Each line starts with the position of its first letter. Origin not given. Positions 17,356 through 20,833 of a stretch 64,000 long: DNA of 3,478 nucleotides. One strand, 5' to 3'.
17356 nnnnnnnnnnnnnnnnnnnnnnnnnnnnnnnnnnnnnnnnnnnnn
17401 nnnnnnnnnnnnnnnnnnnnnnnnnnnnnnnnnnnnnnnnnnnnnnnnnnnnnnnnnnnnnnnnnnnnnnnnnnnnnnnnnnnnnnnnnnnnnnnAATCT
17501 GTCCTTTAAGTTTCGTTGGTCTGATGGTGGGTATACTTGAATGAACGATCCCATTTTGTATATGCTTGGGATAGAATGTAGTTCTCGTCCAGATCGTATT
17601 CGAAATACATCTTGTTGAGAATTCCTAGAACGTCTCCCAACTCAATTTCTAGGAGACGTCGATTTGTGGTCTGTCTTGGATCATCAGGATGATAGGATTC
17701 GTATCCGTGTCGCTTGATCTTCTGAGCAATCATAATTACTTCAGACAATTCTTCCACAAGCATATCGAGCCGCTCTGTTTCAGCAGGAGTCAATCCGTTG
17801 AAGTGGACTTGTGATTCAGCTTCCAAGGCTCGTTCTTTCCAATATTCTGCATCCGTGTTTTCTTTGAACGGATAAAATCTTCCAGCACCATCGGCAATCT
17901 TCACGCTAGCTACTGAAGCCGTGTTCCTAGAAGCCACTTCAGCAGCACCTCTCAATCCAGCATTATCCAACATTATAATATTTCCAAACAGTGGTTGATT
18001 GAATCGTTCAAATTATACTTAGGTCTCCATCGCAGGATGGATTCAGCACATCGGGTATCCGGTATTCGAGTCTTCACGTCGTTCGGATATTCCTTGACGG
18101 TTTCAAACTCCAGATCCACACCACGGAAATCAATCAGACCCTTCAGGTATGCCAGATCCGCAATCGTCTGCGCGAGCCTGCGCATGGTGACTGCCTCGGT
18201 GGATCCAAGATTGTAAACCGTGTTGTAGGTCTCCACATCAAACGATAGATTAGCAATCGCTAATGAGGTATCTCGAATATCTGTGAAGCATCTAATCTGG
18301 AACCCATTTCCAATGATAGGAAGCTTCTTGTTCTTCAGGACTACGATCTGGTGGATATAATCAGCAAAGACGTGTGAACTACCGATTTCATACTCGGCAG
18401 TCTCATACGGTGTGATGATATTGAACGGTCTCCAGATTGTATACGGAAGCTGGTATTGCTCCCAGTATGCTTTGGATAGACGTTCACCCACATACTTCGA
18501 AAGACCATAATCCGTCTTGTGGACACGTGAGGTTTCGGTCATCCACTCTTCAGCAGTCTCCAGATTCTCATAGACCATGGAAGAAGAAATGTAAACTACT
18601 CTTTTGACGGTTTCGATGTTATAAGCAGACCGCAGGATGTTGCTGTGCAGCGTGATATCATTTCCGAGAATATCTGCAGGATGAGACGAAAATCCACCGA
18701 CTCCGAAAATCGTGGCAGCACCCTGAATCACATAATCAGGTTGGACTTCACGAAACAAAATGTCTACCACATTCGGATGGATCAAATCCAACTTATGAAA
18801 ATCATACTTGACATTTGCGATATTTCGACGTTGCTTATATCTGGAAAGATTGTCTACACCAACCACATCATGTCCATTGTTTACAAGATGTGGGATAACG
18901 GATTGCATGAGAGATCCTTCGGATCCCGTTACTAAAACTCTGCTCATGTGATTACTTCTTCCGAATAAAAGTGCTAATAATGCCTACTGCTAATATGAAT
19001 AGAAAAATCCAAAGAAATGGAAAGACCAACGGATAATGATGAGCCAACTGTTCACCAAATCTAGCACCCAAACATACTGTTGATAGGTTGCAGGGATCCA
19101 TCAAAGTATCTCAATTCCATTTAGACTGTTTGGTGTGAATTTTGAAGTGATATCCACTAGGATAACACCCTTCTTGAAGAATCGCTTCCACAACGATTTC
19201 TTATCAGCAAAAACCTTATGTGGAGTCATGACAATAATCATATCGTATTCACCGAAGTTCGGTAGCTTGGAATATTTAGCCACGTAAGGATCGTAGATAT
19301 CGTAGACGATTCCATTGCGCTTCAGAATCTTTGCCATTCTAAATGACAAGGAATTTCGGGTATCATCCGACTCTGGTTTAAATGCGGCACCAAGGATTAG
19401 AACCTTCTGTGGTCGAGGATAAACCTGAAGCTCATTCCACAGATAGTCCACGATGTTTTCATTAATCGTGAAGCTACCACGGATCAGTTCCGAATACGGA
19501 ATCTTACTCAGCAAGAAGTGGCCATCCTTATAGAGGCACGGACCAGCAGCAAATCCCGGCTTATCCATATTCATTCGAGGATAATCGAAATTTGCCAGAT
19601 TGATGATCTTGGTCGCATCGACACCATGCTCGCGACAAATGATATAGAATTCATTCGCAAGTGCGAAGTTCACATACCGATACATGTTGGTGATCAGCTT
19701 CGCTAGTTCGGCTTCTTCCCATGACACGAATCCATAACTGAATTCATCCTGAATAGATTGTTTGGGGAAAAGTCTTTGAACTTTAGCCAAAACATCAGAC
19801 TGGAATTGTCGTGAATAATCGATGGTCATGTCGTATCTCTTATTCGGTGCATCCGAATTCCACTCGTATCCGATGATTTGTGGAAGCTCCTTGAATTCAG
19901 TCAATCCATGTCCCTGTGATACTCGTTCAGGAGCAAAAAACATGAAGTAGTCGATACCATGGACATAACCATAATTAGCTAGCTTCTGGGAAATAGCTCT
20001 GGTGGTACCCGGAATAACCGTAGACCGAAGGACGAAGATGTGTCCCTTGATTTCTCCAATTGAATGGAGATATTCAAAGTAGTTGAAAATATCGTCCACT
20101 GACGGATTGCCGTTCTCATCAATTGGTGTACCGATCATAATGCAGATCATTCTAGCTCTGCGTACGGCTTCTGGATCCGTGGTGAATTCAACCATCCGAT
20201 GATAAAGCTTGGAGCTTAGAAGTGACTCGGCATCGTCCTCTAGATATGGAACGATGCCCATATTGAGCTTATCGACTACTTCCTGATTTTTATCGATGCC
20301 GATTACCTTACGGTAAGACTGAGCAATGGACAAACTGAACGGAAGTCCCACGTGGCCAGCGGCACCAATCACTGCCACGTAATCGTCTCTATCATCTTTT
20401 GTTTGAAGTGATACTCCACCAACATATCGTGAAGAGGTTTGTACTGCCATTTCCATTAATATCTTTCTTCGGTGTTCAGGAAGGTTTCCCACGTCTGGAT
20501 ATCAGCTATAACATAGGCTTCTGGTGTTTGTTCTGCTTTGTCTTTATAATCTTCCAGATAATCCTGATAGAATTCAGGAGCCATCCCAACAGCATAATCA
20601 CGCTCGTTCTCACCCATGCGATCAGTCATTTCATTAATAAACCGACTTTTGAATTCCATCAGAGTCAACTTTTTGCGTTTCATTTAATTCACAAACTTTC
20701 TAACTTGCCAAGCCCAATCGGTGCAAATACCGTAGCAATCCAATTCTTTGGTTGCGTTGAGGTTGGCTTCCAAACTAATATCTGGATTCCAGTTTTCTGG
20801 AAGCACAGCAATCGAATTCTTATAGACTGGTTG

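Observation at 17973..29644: Island of about 11.5 kb encoding nucleotide-sugar and glycosyltransferase enzymes inside a T4-like phage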

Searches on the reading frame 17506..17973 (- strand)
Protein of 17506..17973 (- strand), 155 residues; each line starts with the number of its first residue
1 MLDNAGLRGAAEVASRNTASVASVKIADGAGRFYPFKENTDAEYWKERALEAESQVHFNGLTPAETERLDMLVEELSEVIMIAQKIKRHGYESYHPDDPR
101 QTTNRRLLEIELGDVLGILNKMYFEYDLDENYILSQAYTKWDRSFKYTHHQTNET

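Call 3: search_protein_families(library=pfam, proteins=[window:17506-17973:-], max_evalue=0.01)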
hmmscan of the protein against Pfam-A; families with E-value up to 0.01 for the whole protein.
window:17506-17973:- (155 aa): 0 families

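Call 10: search_protein_families(library=ncbifam, proteins=[window:17506-17973:-], max_evalue=0.01)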
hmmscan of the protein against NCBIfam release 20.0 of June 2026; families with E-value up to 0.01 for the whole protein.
window:17506-17973:- (155 aa): 0 families

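Call 11: search_protein_families(library=pfam, proteins=[window:17506-17973:-], max_evalue=10)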
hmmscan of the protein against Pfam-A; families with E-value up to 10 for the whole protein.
window:17506-17973:- (155 aa): 0 families

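Call 55: search_solved_structures(query=window:17506-17973:-, max_evalue=1, show_alignments=1)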
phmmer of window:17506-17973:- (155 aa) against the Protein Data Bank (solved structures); distinct sequences matched with E-value up to 1: 1.
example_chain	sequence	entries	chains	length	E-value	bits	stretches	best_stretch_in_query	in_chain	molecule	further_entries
5ie9_A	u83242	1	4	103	0.42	13.8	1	92-129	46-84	Nucleotide pyrophosphohydrolase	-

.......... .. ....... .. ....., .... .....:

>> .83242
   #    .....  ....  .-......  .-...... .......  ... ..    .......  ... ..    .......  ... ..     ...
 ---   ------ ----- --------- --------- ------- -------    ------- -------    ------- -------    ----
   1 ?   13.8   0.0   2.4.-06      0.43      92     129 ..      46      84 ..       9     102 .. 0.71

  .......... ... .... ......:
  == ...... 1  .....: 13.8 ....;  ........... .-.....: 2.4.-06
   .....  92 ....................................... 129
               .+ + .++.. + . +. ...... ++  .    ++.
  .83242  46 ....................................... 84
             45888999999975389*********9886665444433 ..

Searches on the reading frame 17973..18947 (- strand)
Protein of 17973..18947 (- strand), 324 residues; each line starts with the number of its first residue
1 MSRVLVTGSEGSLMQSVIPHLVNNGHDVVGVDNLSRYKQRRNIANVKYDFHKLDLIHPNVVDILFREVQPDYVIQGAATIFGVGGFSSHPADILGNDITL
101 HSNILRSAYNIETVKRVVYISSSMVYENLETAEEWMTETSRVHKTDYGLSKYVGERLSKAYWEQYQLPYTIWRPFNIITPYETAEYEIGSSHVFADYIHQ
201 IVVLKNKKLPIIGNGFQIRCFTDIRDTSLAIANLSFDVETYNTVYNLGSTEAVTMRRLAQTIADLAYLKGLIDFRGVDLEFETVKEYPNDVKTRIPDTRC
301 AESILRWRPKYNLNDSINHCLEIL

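Call 3: search_protein_families(library=pfam, proteins=[window:17973-18947:-], max_evalue=0.01)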
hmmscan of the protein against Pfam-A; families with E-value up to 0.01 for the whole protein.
window:17973-18947:- (324 aa): 5 families
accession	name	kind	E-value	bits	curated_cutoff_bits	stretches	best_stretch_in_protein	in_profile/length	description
PF01370.27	Epimerase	-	2.4e-38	132.4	20.9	1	4-248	1-240/240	NAD dependent epimerase/dehydratase family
PF16363.11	GDP_Man_Dehyd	-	7.3e-28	98.4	27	1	5-317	1-329/332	GDP-mannose 4,6 dehydratase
PF04321.23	RmlD_sub_bind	-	1.2e-08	34.8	27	1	3-165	2-143/287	RmlD substrate binding domain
PF07993.18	NAD_binding_4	-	4.4e-07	29.7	20.1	1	100-185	115-210/258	Male sterility protein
PF13460.12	NAD_binding_10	-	0.0011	19.4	27.2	1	10-189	3-157/184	NAD(P)H-binding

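Call 10: search_protein_families(library=ncbifam, proteins=[window:17973-18947:-], max_evalue=0.01)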
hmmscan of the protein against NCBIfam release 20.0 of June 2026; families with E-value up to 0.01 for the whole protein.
window:17973-18947:- (324 aa): 20 families
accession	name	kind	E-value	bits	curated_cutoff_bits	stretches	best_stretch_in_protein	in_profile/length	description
TIGR01181.1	dTDP_gluc_dehyt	equivalog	1.6e-24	86.6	365.1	1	3-320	1-307/321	dTDP-glucose 4,6-dehydratase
NF047922.1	GDPFucSynFcl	equivalog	4.6e-24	85.4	500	1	28-274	13-261/308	GDP-L-fucose synthase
TIGR01179.1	galE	equivalog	2.7e-21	75.8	262.3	1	3-319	1-320/332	UDP-glucose 4-epimerase GalE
NF008872.0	PRK11908.1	equivalog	4.9e-18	65.3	294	1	2-322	2-333/349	bifunctional UDP-4-keto-pentose/UDP-xylose synthase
NF005998.1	PRK08125.1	equivalog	2.6e-17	62.4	777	1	2-322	316-647/649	bifunctional UDP-4-amino-4-deoxy-L-arabinose formyltransferase/UDP-glucuronic acid oxidase ArnA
NF007582.0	PRK10217.1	equivalog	4.4e-17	62.2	698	1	1-265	1-269/355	dTDP-glucose 4,6-dehydratase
TIGR04180.1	EDH_00030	hypoth_equivalog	6.3e-15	55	475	1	4-311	1-296/297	NAD-dependent 4,6-dehydratase LegB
NF007490.0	PRK10084.1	subfamily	3.2e-12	46.1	649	1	3-265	2-276/361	dTDP-glucose 4,6-dehydratase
TIGR02197.1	heptose_epim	equivalog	3.3e-12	46.2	274.6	1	4-266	1-260/316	ADP-glyceromanno-heptose 6-epimerase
NF007956.0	PRK10675.1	subfamily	6.7e-11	41.9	394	1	3-228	2-234/338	UDP-glucose 4-epimerase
TIGR01214.1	rmlD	equivalog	2.2e-09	36.8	224.05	1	3-270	1-230/285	dTDP-4-dehydrorhamnose reductase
TIGR01746.1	Thioester-redct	subfamily_domain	5.8e-07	29.1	213.35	1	104-264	119-279/371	thioester reductase domain-containing protein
TIGR02622.1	CDP_4_6_dhtase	equivalog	1.2e-06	27.9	278.45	1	3-319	6-325/352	CDP-glucose 4,6-dehydratase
TIGR03466.1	HpnA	hypoth_equivalog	2.1e-06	26.9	367.65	1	3-179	2-172/327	hopanoid-associated sugar epimerase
NF041015.1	UDPsulfquin_syn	equivalog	8e-06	25.1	575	1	3-44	2-43/384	UDP-sulfoquinovose synthase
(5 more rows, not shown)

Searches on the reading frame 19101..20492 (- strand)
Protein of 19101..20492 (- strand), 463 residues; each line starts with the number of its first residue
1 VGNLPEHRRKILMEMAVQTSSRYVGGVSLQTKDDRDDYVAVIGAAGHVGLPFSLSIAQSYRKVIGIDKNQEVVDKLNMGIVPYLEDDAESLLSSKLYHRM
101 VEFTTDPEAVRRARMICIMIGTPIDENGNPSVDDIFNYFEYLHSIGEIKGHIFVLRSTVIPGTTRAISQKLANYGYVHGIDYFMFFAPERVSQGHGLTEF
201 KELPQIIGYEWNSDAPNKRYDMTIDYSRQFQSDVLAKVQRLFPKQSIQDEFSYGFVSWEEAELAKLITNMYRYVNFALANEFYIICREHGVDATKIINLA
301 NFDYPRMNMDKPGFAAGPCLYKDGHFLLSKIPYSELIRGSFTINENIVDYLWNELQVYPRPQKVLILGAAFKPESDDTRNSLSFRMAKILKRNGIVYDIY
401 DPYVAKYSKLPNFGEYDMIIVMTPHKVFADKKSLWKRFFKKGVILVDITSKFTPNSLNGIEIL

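Call 3: search_protein_families(library=pfam, proteins=[window:19101-20492:-], max_evalue=0.01)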
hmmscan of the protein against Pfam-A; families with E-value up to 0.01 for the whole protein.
window:19101-20492:- (463 aa): 3 families
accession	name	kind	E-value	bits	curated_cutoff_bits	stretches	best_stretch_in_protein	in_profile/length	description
PF03721.20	UDPG_MGDP_dh_N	-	2e-25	89.9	27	1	39-208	3-173/187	UDP-glucose/GDP-mannose dehydrogenase family, NAD binding domain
PF03720.21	UDPG_MGDP_dh_C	-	8.4e-14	52.2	30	1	365-449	1-98/103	UDP-glucose/GDP-mannose dehydrogenase family, UDP binding domain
PF00984.24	UDPG_MGDP_dh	-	3.7e-13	49.8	25.4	1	259-331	1-75/94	UDP-glucose/GDP-mannose dehydrogenase family, central domain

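Call 10: search_protein_families(library=ncbifam, proteins=[window:19101-20492:-], max_evalue=0.01)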
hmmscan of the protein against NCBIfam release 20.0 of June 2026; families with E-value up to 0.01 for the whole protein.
window:19101-20492:- (463 aa): 8 families
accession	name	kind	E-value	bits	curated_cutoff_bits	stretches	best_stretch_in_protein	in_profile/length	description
TIGR03026.1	NDP-sugDHase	subfamily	3.6e-72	243.4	189.8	1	39-432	3-395/413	nucleotide sugar dehydrogenase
NF040825.1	UDPMaNacDH_Arch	equivalog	7.3e-47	160.1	750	2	260-430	199-379/418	UDP-N-acetyl-D-mannosamine dehydrogenase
NF008286.0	PRK11064.1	equivalog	9.8e-31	106.7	459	2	260-392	207-351/420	UDP-N-acetyl-D-mannosamine dehydrogenase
NF011729.0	PRK15182.1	equivalog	3.5e-25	88.7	592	1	39-432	9-395/425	Vi polysaccharide biosynthesis UDP-N-acetylglucosamine C-6 dehydrogenase TviB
NF041297.1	UDPGDh_AglM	equivalog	7.4e-25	87.7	670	1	39-405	3-360/429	UDP-glucose 6-dehydrogenase AglM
NF047673.2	TeichurnBiosyTuaD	equivalog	2.1e-21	76.6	700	1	39-407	4-356/439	UDP-glucose 6-dehydrogenase TuaD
NF011631.0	PRK15057.1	equivalog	4.5e-13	49.1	757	2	236-408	168-343/388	UDP-glucose 6-dehydrogenase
NF009630.0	PRK13149.2-1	equivalog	0.0015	18.6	156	0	381-429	28-76/93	H/ACA RNA-protein complex component Gar1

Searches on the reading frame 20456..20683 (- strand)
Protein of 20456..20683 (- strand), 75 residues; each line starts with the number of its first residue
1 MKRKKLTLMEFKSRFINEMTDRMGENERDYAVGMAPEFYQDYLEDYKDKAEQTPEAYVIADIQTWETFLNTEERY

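Call 5: search_protein_families(library=pfam, proteins=[window:20456-20683:-], max_evalue=0.01)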
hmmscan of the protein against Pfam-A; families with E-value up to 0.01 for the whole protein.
window:20456-20683:- (75 aa): 0 families
